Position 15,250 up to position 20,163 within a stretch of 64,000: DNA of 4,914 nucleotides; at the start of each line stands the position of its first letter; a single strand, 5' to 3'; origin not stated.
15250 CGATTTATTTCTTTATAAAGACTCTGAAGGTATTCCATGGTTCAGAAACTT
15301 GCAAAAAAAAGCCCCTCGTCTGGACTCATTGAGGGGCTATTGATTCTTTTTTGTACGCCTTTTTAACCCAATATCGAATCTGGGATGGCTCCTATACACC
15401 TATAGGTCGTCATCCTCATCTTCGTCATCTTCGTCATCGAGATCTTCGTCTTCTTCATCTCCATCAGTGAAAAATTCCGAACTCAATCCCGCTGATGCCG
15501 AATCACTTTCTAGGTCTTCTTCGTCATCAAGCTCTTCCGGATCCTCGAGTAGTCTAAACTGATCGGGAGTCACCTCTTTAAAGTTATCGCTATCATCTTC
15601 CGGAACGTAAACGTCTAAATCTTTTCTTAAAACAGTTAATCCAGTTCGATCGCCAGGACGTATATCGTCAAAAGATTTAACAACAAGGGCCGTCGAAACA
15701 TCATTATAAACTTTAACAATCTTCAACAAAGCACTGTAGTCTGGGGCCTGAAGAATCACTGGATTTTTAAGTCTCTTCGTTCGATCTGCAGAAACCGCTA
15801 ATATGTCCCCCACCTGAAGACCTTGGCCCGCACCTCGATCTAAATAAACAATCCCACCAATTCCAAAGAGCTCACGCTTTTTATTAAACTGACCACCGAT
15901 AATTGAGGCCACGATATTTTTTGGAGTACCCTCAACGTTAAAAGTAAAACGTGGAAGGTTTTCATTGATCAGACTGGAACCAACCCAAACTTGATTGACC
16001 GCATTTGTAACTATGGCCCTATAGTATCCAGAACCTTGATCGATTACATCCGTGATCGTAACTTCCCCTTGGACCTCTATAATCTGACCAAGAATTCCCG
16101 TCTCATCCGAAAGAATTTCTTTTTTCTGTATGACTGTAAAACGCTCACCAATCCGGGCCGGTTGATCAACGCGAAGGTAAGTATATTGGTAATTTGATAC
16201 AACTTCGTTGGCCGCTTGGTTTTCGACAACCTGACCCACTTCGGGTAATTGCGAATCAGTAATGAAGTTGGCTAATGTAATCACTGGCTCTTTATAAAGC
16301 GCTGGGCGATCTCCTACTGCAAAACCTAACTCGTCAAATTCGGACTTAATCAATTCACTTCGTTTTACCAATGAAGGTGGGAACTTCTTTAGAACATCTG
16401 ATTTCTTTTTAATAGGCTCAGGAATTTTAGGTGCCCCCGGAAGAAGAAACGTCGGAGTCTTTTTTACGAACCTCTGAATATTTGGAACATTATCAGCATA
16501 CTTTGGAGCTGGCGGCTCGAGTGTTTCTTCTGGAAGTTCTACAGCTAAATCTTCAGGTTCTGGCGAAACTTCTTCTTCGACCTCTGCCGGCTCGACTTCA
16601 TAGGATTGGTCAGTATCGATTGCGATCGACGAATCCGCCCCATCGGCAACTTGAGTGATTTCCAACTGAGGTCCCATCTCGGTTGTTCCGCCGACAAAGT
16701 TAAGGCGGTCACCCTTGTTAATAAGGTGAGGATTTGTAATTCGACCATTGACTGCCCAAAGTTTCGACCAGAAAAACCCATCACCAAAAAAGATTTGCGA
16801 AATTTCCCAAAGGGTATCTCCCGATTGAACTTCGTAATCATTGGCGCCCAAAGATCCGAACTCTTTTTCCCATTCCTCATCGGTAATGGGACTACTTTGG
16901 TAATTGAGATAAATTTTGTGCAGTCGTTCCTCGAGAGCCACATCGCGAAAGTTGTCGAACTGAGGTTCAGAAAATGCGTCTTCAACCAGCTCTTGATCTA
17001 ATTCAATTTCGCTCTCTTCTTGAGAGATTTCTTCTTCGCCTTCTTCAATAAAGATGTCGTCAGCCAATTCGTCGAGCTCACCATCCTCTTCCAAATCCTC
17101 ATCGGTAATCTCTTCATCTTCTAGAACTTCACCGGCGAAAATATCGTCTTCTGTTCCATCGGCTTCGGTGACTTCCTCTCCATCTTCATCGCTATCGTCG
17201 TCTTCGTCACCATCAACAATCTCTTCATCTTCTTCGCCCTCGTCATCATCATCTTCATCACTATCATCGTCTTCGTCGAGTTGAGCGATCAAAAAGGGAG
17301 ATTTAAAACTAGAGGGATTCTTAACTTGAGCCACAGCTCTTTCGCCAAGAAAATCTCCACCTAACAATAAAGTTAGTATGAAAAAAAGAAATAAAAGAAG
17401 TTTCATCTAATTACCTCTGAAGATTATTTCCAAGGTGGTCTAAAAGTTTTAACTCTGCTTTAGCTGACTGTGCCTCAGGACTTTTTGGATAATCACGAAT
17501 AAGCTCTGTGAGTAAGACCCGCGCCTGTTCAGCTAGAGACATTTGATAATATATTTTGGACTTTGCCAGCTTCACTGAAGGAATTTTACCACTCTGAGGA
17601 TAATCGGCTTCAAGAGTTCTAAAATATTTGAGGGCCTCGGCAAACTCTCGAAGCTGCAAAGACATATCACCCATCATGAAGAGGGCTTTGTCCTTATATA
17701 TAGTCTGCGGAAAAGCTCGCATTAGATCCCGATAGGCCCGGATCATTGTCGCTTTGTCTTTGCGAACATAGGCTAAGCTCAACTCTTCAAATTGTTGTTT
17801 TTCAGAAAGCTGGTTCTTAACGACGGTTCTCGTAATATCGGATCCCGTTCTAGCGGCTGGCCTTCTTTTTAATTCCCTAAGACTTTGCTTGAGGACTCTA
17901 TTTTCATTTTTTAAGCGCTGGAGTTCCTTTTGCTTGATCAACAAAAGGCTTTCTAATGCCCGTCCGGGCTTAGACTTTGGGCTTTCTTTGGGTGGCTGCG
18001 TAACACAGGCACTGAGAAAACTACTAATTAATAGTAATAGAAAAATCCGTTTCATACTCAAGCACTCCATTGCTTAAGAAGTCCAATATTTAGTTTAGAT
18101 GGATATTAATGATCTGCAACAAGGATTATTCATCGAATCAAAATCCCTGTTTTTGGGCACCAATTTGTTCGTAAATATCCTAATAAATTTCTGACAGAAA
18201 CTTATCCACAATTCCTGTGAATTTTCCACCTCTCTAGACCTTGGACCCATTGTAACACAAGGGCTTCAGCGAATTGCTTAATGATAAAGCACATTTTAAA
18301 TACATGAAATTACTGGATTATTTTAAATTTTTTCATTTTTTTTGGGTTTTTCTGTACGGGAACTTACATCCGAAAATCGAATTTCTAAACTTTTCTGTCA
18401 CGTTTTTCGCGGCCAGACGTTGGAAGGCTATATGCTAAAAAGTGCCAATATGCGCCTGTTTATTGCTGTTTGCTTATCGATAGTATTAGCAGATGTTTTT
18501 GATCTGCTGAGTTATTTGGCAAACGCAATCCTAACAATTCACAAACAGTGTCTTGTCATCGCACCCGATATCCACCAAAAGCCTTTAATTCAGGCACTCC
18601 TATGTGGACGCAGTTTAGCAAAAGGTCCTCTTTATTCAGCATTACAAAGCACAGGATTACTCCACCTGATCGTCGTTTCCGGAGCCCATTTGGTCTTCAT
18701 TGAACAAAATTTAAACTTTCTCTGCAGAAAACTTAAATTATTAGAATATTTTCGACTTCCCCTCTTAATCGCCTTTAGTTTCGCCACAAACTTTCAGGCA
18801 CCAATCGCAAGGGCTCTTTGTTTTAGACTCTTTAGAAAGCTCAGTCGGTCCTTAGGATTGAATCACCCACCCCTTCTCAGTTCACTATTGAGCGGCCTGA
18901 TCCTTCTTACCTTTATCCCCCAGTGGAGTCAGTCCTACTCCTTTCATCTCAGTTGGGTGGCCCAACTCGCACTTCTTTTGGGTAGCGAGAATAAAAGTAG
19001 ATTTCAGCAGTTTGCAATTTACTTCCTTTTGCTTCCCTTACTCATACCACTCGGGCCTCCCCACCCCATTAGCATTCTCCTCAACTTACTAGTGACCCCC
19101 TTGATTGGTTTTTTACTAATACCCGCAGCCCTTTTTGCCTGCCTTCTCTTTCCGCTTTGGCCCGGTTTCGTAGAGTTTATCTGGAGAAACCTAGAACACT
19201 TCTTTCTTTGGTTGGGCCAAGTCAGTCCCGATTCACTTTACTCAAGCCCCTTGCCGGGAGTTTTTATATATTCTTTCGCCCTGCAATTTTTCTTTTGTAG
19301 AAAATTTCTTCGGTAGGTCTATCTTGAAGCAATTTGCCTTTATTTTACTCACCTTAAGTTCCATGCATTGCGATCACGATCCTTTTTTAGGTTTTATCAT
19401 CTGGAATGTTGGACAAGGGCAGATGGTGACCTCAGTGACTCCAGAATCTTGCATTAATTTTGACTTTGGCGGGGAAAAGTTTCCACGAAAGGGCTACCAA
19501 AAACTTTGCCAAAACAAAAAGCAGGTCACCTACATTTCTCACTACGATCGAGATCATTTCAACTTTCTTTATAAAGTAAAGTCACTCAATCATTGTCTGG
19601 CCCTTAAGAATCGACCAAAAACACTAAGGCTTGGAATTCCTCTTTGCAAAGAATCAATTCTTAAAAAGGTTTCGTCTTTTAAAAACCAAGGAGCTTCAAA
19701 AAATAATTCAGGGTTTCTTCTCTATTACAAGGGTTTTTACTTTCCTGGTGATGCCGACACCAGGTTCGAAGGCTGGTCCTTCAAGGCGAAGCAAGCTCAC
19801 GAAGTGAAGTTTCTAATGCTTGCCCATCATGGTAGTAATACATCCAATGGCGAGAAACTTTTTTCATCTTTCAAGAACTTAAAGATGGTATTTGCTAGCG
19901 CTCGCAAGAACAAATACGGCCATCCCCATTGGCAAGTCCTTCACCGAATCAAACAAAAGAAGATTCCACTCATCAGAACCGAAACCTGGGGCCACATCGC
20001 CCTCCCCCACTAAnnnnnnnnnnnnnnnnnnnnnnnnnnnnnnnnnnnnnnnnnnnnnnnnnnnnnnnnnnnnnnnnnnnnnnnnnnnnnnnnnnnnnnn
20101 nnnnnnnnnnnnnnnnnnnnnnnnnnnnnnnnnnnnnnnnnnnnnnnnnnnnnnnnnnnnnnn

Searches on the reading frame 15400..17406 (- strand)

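Call 7: search_protein_families(library=pfam, proteins=[window:15400-17406:-])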
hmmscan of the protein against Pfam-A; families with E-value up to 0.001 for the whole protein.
window:15400-17406:- (668 aa): 1 family
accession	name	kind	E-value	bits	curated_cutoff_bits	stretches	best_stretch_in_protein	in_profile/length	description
PF01476.26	LysM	-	6e-07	29.7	20.9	1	191-235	1-40/43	LysM domain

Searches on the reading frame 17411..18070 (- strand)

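Call 7: search_protein_families(library=pfam, proteins=[window:17411-18070:-])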
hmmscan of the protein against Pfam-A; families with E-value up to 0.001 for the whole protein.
window:17411-18070:- (219 aa): 6 families
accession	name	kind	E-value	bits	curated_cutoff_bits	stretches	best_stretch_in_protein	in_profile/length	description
PF13174.12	TPR_6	-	1.5e-09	38.3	26.3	0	129-160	2-33/33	Tetratricopeptide repeat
PF13525.12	YfiO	-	1.2e-08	35.4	25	1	127-201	5-79/203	Outer membrane lipoprotein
PF14559.12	TPR_19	-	1.5e-06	28.9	25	1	138-207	2-68/68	Tetratricopeptide repeat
PF13428.12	TPR_14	-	2.1e-06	28.3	23.5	0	168-207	5-44/44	Tetratricopeptide repeat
PF13432.12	TPR_16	-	0.00027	21.7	32.7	0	111-160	18-64/65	Tetratricopeptide repeat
PF07719.23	TPR_2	-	0.00054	20.3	27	0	128-158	2-32/34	Tetratricopeptide repeat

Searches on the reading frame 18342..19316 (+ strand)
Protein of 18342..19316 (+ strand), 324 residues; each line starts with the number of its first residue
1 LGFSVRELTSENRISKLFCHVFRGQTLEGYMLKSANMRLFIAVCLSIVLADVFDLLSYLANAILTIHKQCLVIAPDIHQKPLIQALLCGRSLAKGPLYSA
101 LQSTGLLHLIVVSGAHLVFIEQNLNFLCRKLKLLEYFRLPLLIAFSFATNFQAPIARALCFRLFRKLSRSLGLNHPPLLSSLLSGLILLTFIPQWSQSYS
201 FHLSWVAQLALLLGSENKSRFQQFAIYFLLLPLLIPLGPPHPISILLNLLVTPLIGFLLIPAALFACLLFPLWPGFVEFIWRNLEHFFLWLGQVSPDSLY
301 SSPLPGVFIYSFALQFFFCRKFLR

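Call 7: search_protein_families(library=pfam, proteins=[window:18342-19316:+])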
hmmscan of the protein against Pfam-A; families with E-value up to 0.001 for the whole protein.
window:18342-19316:+ (324 aa): 1 family
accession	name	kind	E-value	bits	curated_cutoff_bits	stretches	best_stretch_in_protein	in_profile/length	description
PF03772.21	Competence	-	4.7e-19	69.2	23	1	93-297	9-233/270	Competence protein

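Call 64: search_protein_families(library=ncbifam, proteins=[window:18342-19316:+], max_evalue=1)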
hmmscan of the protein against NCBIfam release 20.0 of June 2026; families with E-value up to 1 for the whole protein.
window:18342-19316:+ (324 aa): 3 families
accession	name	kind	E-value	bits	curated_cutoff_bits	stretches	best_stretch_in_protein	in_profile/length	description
NF045979.1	ComEC_MAG0480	equivalog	9.7e-12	44.4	150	1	85-294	201-420/461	MAG0480 family ComEC-like protein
TIGR00360.1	ComEC_N-term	subfamily_domain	2.1e-06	28.1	36.5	1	107-261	2-170/171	ComEC/Rec2-related protein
TIGR00361.1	ComEC_Rec2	equivalog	0.0091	14.2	190.05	1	79-273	129-352/663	DNA internalization-related competence protein ComEC/Rec2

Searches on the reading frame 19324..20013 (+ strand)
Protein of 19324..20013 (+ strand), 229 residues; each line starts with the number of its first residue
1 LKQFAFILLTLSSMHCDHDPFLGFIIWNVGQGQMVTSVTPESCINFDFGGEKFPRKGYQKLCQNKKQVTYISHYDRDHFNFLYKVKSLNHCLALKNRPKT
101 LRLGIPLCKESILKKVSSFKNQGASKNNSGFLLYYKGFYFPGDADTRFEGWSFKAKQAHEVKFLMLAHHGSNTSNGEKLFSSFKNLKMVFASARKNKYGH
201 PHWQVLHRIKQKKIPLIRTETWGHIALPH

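Call 7: search_protein_families(library=pfam, proteins=[window:19324-20013:+])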
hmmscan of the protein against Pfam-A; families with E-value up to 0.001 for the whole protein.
window:19324-20013:+ (229 aa): 0 families

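Call 23: find_encoding_contigs(protein=window:19324-20010:+, flank=6000, max_places=10)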
Protein seq(229 aa) (229 aa): no gene with exactly this product is on record in the collection.

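Call 64: search_protein_families(library=ncbifam, proteins=[window:19324-20013:+], max_evalue=1)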
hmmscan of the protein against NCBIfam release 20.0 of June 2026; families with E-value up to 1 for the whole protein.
window:19324-20013:+ (229 aa): 3 families
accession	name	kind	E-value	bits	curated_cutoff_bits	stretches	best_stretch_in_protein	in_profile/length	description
TIGR00361.1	ComEC_Rec2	equivalog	3.4e-11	42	190.05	1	141-222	581-662/663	DNA internalization-related competence protein ComEC/Rec2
NF008580.0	PRK11539.1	equivalog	9.5e-06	24.2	969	1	156-226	655-725/758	ComEC family protein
NF041809.1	Avs1a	equivalog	0.00033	19.5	420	1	161-216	294-348/387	AVAST type 1 anti-phage system MBL fold metallo-hydrolase Avs1a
